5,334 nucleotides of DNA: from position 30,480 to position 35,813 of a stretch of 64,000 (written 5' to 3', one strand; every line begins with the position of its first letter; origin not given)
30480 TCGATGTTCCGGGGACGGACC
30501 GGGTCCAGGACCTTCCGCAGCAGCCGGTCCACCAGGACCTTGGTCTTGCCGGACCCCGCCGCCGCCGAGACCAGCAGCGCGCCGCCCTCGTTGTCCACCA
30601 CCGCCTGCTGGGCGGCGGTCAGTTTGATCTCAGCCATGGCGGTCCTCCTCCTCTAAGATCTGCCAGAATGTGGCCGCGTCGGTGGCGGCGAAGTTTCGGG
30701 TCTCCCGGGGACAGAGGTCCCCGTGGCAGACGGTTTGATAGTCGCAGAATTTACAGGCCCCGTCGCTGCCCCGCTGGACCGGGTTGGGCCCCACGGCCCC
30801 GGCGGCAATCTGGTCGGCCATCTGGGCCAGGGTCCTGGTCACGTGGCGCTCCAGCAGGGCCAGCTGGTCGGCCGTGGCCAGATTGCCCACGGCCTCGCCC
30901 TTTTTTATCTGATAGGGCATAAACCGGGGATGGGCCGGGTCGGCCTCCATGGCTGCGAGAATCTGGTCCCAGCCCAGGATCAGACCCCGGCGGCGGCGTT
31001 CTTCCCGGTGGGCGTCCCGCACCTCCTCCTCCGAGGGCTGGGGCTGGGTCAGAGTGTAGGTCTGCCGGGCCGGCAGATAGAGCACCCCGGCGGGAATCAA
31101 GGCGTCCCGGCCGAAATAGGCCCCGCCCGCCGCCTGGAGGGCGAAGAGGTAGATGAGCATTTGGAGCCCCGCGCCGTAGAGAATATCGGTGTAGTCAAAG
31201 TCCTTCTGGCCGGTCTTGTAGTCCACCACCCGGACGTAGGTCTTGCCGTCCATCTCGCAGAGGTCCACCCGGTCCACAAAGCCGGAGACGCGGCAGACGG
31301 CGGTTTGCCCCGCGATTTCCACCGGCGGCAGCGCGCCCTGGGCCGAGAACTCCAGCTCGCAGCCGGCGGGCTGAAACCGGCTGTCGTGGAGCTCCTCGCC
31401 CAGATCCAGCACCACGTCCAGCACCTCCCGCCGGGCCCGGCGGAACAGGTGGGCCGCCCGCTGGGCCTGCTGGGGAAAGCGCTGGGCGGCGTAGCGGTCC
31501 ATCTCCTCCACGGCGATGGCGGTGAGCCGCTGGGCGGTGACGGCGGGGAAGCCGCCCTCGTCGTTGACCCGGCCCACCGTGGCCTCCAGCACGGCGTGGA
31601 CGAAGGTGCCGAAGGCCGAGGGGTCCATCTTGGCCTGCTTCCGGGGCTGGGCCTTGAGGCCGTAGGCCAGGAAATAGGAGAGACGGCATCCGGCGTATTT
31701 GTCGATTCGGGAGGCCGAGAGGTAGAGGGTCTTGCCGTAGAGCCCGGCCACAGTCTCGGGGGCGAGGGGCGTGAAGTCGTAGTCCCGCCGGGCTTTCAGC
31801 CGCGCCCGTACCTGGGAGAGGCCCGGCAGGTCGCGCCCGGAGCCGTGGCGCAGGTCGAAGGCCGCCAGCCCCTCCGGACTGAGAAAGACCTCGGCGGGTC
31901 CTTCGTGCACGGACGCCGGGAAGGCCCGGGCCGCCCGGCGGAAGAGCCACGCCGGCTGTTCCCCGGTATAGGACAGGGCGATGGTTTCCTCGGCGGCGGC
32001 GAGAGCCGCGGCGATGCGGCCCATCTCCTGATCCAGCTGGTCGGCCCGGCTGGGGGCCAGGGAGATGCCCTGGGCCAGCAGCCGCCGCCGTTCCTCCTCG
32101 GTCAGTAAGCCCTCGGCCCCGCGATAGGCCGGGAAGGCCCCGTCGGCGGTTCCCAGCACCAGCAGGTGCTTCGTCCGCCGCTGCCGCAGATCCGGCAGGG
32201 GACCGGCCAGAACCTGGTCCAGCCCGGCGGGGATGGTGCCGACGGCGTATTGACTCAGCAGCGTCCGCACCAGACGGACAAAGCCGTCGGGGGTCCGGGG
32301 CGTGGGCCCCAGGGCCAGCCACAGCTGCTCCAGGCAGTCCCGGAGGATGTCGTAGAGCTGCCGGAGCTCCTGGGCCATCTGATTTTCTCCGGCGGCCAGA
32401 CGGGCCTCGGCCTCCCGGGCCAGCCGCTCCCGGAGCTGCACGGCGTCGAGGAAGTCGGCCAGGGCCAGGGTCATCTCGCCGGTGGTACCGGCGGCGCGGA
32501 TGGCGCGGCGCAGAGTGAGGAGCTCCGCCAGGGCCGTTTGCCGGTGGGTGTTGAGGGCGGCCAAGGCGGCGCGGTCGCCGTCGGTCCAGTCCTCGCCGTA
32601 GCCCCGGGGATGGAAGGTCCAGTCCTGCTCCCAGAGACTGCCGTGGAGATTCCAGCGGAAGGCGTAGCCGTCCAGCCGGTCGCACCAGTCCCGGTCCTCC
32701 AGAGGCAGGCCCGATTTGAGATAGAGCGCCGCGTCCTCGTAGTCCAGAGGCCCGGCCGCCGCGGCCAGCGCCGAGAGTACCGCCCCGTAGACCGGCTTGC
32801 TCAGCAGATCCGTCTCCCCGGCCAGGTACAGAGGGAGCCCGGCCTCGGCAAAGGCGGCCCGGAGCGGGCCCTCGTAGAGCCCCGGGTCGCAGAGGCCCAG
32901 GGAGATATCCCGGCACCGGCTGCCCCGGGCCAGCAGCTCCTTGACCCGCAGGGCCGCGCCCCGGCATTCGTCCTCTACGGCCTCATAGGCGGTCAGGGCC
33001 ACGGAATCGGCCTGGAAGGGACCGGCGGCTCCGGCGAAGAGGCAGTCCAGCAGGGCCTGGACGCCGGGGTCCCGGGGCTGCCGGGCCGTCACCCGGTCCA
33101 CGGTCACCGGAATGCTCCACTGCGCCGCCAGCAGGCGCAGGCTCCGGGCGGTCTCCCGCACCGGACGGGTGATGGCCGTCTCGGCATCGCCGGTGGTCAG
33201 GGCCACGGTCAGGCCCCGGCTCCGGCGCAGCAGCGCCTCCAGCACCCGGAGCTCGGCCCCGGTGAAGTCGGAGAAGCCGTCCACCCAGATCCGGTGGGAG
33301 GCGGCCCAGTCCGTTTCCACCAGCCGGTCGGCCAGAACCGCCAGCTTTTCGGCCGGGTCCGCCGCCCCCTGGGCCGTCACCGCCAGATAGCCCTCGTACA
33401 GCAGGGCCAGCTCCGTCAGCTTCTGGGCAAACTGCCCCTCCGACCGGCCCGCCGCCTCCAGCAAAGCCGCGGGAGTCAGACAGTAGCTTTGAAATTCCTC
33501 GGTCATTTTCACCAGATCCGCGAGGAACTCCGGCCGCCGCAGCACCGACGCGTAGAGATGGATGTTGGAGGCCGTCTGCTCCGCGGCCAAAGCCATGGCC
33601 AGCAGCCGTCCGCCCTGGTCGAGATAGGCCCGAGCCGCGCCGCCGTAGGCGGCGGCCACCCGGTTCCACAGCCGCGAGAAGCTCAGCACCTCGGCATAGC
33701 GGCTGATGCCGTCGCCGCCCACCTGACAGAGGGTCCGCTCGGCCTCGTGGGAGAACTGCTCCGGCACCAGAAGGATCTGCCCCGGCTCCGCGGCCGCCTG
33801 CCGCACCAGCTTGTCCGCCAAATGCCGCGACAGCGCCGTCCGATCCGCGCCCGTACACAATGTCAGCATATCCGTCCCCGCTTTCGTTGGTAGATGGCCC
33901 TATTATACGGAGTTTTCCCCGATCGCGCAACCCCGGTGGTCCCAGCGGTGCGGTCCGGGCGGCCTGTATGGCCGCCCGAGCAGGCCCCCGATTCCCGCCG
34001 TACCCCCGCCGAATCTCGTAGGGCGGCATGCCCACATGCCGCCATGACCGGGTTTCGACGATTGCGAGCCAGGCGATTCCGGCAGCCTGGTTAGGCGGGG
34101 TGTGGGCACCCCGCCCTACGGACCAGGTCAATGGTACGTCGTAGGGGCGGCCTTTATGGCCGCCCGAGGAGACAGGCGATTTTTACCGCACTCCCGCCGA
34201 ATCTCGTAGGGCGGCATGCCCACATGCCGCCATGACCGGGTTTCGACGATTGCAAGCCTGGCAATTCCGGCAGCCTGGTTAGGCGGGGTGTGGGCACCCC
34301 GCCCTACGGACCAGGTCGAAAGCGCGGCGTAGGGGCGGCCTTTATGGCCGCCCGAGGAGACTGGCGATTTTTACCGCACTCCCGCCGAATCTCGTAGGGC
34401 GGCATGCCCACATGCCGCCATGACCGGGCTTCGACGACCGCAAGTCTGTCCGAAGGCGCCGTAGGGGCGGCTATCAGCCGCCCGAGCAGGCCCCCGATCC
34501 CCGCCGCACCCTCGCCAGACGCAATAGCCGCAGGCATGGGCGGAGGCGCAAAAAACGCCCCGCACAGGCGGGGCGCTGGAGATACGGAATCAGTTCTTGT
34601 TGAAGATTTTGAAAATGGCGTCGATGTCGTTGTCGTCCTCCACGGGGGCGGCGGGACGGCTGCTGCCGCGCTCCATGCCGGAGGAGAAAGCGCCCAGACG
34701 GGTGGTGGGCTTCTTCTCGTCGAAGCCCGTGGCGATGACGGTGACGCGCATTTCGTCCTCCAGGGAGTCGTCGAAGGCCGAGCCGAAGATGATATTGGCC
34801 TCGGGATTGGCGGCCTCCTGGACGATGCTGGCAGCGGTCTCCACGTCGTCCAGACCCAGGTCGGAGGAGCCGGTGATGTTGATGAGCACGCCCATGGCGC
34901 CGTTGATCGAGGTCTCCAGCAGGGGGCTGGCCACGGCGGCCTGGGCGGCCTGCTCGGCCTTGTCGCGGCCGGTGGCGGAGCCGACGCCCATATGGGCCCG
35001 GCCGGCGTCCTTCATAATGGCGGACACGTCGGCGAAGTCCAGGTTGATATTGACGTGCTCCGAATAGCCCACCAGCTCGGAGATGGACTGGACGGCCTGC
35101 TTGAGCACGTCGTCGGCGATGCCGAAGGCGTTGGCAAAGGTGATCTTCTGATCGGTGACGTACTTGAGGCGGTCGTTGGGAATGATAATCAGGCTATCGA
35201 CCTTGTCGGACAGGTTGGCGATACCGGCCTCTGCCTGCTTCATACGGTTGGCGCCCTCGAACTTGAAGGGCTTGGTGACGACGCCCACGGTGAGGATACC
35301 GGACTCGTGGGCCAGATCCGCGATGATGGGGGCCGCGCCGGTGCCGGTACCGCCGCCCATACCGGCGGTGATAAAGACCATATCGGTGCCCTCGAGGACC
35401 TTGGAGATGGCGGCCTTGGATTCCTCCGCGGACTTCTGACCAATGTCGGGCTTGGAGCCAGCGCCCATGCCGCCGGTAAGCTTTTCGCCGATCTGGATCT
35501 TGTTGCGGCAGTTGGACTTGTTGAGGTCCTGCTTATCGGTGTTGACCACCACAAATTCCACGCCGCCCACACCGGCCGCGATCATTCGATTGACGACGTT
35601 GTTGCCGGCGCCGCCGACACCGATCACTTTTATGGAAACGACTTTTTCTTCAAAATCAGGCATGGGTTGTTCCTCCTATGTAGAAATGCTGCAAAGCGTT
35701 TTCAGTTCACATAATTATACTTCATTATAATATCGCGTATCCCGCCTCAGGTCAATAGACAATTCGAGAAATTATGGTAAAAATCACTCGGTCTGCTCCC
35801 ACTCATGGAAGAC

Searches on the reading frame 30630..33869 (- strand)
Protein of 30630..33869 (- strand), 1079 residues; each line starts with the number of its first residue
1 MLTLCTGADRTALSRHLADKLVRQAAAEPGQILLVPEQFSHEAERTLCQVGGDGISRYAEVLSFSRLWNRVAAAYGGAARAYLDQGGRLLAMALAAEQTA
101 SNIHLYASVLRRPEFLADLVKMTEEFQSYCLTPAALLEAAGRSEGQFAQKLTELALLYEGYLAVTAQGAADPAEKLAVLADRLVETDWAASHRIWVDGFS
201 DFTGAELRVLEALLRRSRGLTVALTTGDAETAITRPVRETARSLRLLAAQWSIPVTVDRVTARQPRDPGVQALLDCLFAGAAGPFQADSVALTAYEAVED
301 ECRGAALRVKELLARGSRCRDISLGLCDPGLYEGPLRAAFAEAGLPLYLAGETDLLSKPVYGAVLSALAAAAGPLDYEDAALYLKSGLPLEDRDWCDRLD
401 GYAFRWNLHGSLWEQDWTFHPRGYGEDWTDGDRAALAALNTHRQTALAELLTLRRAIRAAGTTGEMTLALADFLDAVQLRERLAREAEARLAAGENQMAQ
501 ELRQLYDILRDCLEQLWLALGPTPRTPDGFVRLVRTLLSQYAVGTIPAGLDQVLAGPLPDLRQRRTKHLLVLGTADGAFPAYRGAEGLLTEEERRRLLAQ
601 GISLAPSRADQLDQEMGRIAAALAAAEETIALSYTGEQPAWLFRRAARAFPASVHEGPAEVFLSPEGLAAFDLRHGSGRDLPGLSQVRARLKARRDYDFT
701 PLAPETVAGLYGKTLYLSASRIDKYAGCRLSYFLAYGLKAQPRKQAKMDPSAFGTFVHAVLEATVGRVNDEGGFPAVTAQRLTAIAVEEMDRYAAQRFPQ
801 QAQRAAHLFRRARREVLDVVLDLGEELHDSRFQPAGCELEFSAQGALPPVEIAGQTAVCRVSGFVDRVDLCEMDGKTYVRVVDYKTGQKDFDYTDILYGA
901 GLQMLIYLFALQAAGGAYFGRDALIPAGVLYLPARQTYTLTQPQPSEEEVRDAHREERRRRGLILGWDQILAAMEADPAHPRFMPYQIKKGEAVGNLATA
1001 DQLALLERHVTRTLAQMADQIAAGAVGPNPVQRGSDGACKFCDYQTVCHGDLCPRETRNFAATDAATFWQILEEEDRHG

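Call 8: search_protein_families(library=pfam, proteins=[window:30630-33869:-])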
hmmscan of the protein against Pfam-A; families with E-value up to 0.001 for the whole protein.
window:30630-33869:- (1079 aa): 2 families
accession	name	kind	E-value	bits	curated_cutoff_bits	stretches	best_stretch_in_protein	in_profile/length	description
PF21445.3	ADDB_N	-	2.6e-47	161.9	26.6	1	16-263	13-277/290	ADDB, N-terminal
PF12705.13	PDDEXK_1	-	1.2e-38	133.9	22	1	717-1049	2-247/247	PD-(D/E)XK nuclease superfamily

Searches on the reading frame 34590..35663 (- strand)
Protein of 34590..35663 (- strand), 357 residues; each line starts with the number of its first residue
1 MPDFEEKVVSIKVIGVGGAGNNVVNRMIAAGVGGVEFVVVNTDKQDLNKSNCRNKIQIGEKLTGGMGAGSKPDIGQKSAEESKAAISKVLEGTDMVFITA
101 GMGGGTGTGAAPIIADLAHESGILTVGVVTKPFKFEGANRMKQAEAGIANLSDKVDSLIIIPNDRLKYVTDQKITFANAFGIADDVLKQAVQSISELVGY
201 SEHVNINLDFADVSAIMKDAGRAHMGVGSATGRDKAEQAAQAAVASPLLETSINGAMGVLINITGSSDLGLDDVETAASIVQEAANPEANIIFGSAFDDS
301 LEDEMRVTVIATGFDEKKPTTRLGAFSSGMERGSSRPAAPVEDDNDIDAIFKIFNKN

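Call 8: search_protein_families(library=pfam, proteins=[window:34590-35663:-])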
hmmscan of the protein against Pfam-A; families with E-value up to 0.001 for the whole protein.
window:34590-35663:- (357 aa): 2 families
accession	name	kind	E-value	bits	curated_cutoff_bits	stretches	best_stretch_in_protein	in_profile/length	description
PF00091.31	Tubulin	-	6.4e-51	173.8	33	1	10-169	1-188/190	Tubulin/FtsZ family, GTPase domain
PF12327.13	FtsZ_C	-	5.6e-35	120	27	1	221-315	1-95/95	FtsZ family, C-terminal domain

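Call 9: find_encoding_contigs(protein=window:34590-35663:-, flank=3000, max_places=8)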
Protein window:34590-35663:- (357 aa): 21 contigs read that carry it; 8 places shown.
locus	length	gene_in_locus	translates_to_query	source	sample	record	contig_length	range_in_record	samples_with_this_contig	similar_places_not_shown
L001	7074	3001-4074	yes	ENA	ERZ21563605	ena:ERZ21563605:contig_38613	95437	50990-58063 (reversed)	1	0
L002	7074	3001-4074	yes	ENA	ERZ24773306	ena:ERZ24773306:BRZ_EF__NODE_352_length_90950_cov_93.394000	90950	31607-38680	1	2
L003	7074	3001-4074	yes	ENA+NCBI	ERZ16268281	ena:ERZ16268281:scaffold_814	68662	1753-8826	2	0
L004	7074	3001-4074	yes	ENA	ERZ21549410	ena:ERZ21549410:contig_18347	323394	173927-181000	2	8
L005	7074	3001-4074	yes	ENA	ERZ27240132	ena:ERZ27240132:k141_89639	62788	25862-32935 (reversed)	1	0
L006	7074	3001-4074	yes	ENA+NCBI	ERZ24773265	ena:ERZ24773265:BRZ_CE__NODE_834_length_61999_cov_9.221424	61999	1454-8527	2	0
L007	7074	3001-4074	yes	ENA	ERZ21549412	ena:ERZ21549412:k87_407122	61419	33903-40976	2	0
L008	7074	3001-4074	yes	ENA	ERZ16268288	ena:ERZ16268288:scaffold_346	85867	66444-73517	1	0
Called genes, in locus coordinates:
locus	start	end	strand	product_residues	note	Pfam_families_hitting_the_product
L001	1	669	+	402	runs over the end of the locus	PF00512:HisKA, PF02518:HATPase_c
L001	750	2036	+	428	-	PF00275:EPSP_synthase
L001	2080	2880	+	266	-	PF08478:POTRA_1, PF03799:FtsQ_DivIB_C (weak)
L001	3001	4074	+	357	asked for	PF00091:Tubulin, PF12327:FtsZ_C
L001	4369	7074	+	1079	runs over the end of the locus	PF21445:ADDB_N, PF12705:PDDEXK_1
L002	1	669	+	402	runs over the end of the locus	PF00512:HisKA, PF02518:HATPase_c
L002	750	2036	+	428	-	PF00275:EPSP_synthase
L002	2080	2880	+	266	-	PF08478:POTRA_1, PF03799:FtsQ_DivIB_C (weak)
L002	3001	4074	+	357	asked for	PF00091:Tubulin, PF12327:FtsZ_C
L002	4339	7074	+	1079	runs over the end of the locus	PF21445:ADDB_N, PF12705:PDDEXK_1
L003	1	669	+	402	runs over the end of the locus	PF00512:HisKA, PF02518:HATPase_c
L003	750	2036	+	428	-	PF00275:EPSP_synthase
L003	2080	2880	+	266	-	PF08478:POTRA_1, PF03799:FtsQ_DivIB_C (weak)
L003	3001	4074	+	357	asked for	PF00091:Tubulin, PF12327:FtsZ_C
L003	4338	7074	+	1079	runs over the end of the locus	PF21445:ADDB_N, PF12705:PDDEXK_1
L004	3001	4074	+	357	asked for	PF00091:Tubulin, PF12327:FtsZ_C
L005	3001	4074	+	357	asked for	PF00091:Tubulin, PF12327:FtsZ_C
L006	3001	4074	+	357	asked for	PF00091:Tubulin, PF12327:FtsZ_C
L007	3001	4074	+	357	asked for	PF00091:Tubulin, PF12327:FtsZ_C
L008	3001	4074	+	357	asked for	PF00091:Tubulin, PF12327:FtsZ_C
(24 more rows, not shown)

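Call 38: list_cluster_members(proteins=[window:34590-35663:-, window:46267-47325:-])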
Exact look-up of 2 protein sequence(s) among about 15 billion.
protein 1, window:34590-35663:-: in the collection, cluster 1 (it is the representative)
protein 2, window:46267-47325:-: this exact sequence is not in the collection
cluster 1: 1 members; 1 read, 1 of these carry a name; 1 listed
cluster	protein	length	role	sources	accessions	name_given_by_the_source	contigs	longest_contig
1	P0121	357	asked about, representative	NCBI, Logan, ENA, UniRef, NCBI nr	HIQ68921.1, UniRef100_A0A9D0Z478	MAG TPA: cell division protein FtsZ [Candidatus Avoscillospira stercorigallinarum] | Cell division protein FtsZ n=1 Tax=Candidatus Avoscillospira stercorigallinarum ... | cell division protein FtsZ [Candidatus Avoscillospira stercorigallinarum]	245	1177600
